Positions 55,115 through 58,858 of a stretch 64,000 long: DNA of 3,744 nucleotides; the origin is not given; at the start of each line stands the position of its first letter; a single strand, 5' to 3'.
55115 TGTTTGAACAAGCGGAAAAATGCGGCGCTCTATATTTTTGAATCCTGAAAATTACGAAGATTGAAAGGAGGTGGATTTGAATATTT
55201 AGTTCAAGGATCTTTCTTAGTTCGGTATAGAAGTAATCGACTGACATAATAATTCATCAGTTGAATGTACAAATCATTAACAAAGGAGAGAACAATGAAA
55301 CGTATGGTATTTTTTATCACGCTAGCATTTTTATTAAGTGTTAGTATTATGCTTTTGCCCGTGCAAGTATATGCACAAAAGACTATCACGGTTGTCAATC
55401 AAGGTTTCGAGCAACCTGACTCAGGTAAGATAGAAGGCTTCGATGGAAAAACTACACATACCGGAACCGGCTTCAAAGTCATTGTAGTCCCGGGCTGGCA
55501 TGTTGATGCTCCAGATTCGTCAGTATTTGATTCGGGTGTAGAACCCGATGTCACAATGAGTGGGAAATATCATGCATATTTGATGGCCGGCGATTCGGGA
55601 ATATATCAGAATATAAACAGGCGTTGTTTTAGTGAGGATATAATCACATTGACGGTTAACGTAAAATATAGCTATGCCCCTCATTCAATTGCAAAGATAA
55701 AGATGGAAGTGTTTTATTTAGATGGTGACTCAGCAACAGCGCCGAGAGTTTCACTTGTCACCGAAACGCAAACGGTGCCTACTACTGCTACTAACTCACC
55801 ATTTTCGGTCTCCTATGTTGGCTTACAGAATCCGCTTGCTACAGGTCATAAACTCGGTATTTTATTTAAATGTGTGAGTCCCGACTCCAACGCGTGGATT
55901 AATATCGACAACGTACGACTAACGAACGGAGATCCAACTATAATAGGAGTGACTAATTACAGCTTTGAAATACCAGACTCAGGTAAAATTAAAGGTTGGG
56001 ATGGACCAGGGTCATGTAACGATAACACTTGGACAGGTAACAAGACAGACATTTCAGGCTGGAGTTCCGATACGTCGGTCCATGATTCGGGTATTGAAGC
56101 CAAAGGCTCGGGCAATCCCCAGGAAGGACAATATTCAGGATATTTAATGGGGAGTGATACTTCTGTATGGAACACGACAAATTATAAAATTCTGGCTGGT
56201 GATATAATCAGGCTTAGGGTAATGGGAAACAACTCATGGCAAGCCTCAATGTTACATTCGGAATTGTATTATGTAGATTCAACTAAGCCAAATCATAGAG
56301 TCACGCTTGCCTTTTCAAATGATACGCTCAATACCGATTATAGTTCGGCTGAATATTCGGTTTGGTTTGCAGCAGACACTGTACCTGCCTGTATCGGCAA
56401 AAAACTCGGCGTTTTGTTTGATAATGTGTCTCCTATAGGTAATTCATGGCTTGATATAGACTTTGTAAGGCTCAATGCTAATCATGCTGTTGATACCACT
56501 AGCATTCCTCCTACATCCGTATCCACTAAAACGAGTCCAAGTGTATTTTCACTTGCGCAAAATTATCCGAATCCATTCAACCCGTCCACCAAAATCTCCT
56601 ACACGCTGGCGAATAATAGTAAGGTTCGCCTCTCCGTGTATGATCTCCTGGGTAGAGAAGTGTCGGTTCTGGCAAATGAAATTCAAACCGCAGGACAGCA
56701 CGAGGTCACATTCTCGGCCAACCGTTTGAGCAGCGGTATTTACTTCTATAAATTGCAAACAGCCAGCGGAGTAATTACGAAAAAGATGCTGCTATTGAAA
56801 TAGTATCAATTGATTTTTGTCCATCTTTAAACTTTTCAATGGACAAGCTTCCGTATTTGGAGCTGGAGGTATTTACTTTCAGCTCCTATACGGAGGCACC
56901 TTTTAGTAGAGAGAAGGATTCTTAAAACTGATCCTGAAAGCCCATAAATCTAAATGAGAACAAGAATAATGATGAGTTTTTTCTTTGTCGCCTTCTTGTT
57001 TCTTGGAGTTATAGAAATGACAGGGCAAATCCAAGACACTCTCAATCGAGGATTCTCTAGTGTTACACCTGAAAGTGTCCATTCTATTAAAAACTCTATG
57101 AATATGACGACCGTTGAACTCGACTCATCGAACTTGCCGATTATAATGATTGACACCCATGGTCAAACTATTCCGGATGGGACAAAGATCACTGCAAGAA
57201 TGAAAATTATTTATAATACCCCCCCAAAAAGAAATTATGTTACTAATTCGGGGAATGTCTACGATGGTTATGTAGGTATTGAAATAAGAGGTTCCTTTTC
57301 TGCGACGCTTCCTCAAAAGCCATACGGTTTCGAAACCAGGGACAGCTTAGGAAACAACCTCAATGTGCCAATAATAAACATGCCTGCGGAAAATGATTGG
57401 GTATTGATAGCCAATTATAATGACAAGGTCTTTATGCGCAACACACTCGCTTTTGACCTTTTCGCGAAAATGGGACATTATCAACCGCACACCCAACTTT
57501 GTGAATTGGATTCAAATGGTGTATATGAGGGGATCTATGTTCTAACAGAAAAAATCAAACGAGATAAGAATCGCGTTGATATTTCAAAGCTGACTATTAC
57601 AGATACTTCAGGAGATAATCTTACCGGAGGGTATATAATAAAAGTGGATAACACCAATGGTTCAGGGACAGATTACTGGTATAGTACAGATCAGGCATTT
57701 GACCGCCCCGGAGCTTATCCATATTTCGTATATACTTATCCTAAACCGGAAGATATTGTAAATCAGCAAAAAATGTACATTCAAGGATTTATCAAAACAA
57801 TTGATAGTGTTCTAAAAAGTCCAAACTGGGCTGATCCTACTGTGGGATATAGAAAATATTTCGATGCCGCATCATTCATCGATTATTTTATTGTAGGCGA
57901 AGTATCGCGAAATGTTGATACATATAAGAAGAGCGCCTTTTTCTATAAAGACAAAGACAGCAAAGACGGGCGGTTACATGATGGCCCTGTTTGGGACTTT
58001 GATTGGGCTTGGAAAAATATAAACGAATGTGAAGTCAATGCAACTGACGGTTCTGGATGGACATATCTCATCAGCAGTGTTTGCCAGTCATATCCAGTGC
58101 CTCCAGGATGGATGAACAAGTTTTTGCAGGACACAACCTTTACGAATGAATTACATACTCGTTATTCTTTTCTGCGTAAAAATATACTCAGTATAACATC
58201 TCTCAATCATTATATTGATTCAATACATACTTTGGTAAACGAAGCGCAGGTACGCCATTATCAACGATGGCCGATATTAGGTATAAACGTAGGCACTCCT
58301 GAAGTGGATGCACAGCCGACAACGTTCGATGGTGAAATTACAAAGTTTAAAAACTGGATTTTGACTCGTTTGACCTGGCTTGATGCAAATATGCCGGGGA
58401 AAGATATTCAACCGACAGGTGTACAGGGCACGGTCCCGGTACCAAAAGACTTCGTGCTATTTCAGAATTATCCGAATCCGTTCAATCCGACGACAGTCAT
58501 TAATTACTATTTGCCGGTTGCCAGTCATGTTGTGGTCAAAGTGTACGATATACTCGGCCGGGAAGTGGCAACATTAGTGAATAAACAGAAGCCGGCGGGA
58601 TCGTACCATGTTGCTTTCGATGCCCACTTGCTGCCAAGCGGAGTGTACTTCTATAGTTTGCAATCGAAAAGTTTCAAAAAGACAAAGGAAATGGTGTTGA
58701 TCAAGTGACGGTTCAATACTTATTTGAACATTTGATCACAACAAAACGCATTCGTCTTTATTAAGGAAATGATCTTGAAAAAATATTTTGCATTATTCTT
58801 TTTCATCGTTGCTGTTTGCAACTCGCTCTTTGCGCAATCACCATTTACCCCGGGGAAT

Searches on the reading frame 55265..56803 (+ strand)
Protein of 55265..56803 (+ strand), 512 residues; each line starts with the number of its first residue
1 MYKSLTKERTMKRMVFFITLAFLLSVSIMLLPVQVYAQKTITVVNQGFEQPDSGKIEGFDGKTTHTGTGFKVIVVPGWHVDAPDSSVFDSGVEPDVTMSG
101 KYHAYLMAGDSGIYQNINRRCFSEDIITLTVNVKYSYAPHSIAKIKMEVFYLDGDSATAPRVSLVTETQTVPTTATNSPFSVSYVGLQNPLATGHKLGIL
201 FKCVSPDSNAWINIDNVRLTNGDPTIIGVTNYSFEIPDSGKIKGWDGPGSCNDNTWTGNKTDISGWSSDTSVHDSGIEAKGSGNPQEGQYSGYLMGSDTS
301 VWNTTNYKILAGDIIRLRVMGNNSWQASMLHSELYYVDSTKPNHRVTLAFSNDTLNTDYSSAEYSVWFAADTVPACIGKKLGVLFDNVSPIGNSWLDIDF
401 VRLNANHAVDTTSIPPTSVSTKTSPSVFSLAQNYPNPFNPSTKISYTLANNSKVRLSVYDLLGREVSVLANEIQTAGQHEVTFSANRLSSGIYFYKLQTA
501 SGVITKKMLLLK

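Call 68: search_protein_families(library=pfam, proteins=[window:55265-56803:+], max_evalue=0.0001)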
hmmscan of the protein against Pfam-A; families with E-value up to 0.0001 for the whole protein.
window:55265-56803:+ (512 aa): 2 families
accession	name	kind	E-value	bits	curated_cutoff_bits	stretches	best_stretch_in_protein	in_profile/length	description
PF18962.6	Por_Secre_tail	-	3.2e-12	47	27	1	434-508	2-73/75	Secretion system C-terminal sorting domain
PF22825.2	HpiC1-like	-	6.4e-10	39.8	27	1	40-220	2-174/174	HpiC1 cyclase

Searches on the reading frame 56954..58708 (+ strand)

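Call 68: search_protein_families(library=pfam, proteins=[window:56954-58708:+], max_evalue=0.0001)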
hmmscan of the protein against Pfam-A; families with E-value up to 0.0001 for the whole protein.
window:56954-58708:+ (584 aa): 2 families
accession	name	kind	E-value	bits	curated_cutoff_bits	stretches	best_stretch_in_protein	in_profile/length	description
PF08757.17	CotH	-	1.2e-55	189.7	23.8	1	109-476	1-322/322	CotH kinase protein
PF18962.6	Por_Secre_tail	-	5.3e-09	36.7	27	1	506-581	2-74/75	Secretion system C-terminal sorting domain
